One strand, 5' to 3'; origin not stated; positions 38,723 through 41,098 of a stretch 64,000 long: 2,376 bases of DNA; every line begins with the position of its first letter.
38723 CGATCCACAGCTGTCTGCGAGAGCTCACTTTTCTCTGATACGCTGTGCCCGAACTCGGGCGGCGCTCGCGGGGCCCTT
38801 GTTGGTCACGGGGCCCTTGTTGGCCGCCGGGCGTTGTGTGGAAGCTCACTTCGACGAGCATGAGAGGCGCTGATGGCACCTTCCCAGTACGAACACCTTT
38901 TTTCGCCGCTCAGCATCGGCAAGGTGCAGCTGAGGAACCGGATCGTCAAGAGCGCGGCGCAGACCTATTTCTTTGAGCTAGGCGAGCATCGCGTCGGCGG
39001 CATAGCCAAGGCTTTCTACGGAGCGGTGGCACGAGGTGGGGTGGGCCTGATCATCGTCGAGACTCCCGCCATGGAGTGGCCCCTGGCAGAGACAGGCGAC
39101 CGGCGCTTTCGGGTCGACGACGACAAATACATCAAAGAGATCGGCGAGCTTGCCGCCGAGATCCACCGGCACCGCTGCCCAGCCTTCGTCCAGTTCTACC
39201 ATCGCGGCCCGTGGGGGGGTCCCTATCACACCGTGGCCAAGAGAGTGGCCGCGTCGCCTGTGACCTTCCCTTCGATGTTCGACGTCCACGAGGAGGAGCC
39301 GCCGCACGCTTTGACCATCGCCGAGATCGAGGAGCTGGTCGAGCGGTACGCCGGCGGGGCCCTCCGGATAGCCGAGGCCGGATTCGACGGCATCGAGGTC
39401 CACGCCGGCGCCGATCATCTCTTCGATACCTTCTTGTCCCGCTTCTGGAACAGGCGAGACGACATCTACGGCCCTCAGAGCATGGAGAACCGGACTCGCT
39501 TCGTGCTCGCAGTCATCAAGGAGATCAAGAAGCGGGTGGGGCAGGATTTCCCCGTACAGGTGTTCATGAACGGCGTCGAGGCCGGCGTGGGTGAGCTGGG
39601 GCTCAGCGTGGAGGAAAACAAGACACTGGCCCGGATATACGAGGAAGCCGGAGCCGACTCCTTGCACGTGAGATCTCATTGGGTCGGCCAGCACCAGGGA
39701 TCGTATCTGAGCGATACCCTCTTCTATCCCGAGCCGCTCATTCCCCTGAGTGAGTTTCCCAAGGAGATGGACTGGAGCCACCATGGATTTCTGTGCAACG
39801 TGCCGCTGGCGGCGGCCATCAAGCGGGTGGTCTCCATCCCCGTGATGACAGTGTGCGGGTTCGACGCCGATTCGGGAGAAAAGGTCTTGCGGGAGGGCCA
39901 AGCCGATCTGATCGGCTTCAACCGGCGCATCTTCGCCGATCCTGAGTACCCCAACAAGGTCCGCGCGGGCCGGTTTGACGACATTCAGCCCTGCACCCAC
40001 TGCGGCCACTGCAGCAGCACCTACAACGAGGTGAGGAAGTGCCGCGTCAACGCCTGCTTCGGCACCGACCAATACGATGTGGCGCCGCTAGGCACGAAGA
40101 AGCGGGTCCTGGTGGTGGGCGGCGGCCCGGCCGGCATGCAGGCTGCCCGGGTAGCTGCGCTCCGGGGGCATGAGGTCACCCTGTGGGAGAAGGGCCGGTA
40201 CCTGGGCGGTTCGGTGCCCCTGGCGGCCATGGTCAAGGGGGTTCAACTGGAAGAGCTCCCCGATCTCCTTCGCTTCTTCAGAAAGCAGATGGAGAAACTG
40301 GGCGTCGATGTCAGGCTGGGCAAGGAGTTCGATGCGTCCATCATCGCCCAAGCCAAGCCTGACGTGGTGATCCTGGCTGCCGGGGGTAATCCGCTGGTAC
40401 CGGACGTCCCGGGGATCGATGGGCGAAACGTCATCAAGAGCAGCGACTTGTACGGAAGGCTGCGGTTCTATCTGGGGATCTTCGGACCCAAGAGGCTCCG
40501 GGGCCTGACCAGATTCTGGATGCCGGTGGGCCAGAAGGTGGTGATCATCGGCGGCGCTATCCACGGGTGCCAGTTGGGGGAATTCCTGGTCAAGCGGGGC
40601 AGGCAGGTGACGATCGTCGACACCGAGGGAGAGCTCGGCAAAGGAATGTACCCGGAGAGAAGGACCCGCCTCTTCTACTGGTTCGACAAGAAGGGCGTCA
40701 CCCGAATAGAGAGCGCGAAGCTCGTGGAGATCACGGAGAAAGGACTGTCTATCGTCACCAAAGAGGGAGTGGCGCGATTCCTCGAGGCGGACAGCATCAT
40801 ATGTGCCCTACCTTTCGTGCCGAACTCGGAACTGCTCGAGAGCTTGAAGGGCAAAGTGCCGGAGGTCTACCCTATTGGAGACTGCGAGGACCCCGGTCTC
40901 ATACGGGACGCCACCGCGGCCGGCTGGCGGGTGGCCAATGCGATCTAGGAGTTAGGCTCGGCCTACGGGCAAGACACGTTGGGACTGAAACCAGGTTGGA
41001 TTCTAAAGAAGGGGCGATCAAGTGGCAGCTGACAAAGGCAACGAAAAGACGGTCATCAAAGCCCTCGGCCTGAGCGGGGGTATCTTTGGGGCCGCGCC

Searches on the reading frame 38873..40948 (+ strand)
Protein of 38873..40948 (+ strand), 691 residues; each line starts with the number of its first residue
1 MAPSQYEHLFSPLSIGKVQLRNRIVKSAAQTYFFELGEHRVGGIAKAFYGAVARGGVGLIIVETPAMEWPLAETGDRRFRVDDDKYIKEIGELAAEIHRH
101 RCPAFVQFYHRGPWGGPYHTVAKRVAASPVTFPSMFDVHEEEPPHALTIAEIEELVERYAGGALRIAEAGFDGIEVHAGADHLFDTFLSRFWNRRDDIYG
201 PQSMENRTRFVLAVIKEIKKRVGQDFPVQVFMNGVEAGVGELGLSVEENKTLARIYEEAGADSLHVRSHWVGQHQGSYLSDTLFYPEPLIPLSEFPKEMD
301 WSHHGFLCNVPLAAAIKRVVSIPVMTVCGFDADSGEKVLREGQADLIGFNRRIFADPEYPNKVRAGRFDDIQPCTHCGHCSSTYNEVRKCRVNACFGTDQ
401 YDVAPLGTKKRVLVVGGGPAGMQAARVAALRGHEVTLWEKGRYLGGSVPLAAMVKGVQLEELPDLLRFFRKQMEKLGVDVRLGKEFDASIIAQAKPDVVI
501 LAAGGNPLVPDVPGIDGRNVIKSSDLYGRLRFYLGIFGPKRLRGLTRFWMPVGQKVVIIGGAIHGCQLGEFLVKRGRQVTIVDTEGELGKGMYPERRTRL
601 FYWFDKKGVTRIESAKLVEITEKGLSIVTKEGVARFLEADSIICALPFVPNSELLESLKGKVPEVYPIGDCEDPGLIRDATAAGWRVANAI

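Call 6: search_protein_families(library=pfam, proteins=[window:38873-40948:+])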
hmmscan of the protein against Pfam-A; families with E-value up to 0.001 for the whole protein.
window:38873-40948:+ (691 aa): 11 families
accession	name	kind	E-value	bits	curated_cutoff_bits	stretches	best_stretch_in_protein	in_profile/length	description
PF00724.26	Oxidored_FMN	-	1e-47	163.6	27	2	9-230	2-223/342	NADH:flavin oxidoreductase / NADH oxidase family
PF07992.20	Pyr_redox_2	-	2.5e-23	83.4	26.1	1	411-661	2-250/291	Pyridine nucleotide-disulphide oxidoreductase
PF00070.33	Pyr_redox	-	4.6e-14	53.1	22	1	555-626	1-72/82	Pyridine nucleotide-disulphide oxidoreductase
PF13450.12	NAD_binding_8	-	2.3e-12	47.5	21.9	1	414-449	1-36/68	NAD(P)-binding Rossmann-like domain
PF01266.30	DAO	-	6.5e-10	39.5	27.9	1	411-447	1-38/353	FAD dependent oxidoreductase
PF12831.13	FAD_oxidored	-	8.2e-09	35.7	27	1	412-448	2-38/416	FAD dependent oxidoreductase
PF03486.20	HI0933_like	-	4.4e-07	30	50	1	411-445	2-36/244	HI0933-like protein Rossmann domain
PF13738.12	Pyr_redox_3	-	1.7e-06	28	30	0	552-657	163-276/305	Pyridine nucleotide-disulphide oxidoreductase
PF01494.25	FAD_binding_3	-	1.7e-06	27.9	22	0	411-440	3-32/349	FAD binding domain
PF00890.30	FAD_binding_2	-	8.1e-05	22.4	20.4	1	412-447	2-37/414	FAD binding domain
PF01262.27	AlaDh_PNT_C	-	0.0001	22.2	23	0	410-439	29-58/214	Alanine dehydrogenase/PNT, C-terminal domain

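Call 32: search_solved_structures(query=window:38873-40948:+)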
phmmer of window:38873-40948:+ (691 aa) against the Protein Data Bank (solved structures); distinct sequences matched with E-value up to 0.001: 157 (the best 60 are shown).
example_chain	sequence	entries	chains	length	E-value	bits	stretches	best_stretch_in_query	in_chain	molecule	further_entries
6qkg_A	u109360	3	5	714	4.2e-66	226.8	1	5-687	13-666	NCR A | NCR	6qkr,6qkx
1ps9_A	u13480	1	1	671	2e-49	171.7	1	6-525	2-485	2,4-dienoyl-CoA reductase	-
6de6_A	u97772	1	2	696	1.2e-36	129.5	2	3-250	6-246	Histamine dehydrogenase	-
1djq_A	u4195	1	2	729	2.7e-35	125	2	310-529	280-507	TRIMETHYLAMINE DEHYDROGENASE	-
1djn_A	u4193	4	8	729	3e-35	124.9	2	310-529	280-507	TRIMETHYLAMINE DEHYDROGENASE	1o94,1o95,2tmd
6l6j_A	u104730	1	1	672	2.5e-31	111.9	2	311-450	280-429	Oxidored_FMN domain-containing protein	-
3k30_A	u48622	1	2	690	3.3e-30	108.2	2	313-688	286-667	Histamine dehydrogenase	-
5ogt_A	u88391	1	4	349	1.1e-28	103.2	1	9-268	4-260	Chromate reductase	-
5nux_A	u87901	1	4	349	3.6e-28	101.4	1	9-268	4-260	Chromate reductase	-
3gr7_A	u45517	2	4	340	1.2e-27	99.7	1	9-268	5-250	NADPH dehydrogenase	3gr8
8uaj_A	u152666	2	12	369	3.6e-27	98.1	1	8-268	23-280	NADPH dehydrogenase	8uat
3hf3_A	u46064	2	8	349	5e-27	97.7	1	9-268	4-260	Chromate reductase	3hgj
8x0j_A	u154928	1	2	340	1.3e-25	93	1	9-268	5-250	NADPH dehydrogenase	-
9iuv_A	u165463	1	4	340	1.5e-25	92.8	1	9-268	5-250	NADPH dehydrogenase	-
8pun_A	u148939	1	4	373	1.6e-22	82.8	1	8-275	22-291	NADPH dehydrogenase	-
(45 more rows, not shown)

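Call 40: search_protein_families(library=ncbifam, proteins=[window:38873-40948:+], max_evalue=0.01)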
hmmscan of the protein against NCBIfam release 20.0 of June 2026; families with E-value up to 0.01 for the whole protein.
window:38873-40948:+ (691 aa): 85 families (the best 25 are shown)
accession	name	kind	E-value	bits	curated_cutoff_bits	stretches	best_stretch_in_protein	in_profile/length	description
TIGR03997.1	mycofact_OYE_2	equivalog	9.1e-110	367.9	793.15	2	310-691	273-645/645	mycofactocin system FadH/OYE family oxidoreductase 2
NF045599.1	bili_reduct_long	exception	1.2e-99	334.3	750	1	9-691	1-641/641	bilirubin reductase, long form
NF041087.1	bile_acid_BaiCD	equivalog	7e-94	315.2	825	1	6-690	1-641/642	bile acid Fe-S flavoenzyme BaiCD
NF045592.1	bili_reduct_N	equivalog_domain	2.1e-45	155.5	425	1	9-381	2-349/363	bilirubin reductase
TIGR03996.1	mycofact_OYE_1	hypoth_equivalog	4e-44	151.2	627.9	2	309-684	265-629/633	mycofactocin system FadH/OYE family oxidoreductase 1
NF010047.0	PRK13523.1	equivalog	4e-35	121.4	431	1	8-268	4-250/339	NADPH dehydrogenase NamA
NF006101.0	PRK08255.1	equivalog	1e-29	103.2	1078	1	7-273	397-664/768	bifunctional salicylyl-CoA 5-hydroxylase/oxidoreductase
NF007899.0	PRK10605.1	subfamily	2.6e-19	69.7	403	1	6-224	3-228/365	N-ethylmaleimide reductase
NF009410.0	PRK12771.1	subfamily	4.3e-12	45.4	516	1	407-460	136-189/566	NAD(P)-binding protein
TIGR01350.1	lipoamide_DH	equivalog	2.5e-11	43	408.8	2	553-655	170-276/461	dihydrolipoyl dehydrogenase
TIGR02053.1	MerA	equivalog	1.7e-10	40.5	454.45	1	497-656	131-274/465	mercury(II) reductase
NF003437.0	PRK04965.1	equivalog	4.4e-10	39.1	392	1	553-655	141-244/378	NADH:flavorubredoxin reductase NorW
NF005560.0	PRK07233.1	equivalog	1.2e-09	37.5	252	1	411-452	2-43/435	hypothetical protein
TIGR01372.1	soxA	subfamily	3e-09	35.2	1164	1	411-449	170-208/996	sarcosine oxidase subunit alpha family protein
TIGR01316.1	gltA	equivalog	6e-09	35.2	471.75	1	407-567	131-286/449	NADPH-dependent glutamate synthase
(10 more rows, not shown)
